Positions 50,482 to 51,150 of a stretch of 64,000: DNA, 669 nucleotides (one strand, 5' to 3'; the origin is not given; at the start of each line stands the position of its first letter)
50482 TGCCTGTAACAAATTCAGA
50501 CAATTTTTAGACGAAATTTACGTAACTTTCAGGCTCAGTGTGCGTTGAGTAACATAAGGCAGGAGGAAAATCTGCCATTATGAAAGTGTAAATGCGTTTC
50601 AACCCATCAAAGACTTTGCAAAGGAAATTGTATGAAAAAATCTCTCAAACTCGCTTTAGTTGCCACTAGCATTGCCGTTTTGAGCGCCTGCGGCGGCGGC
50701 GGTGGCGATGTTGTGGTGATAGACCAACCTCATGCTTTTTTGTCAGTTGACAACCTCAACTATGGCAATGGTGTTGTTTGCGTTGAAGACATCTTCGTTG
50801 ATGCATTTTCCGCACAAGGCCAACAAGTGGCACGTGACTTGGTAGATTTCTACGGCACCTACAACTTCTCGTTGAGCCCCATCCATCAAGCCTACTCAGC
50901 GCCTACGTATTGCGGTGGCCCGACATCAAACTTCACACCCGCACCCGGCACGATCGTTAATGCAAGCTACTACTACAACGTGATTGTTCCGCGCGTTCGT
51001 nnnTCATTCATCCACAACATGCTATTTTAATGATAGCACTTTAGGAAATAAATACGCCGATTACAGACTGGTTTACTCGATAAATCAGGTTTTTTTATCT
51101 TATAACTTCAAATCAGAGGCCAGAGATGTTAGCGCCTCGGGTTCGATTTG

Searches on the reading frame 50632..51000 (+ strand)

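Call 3: search_protein_families(library=pfam, proteins=[window:50632-51000:+], max_evalue=0.1)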
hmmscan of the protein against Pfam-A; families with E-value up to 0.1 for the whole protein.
window:50632-51000:+ (123 aa): 1 family
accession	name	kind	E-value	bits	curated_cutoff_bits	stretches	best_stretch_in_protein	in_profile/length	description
PF13978.11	DUF4223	-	0.011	16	27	1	1-22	1-22/54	Protein of unknown function (DUF4223)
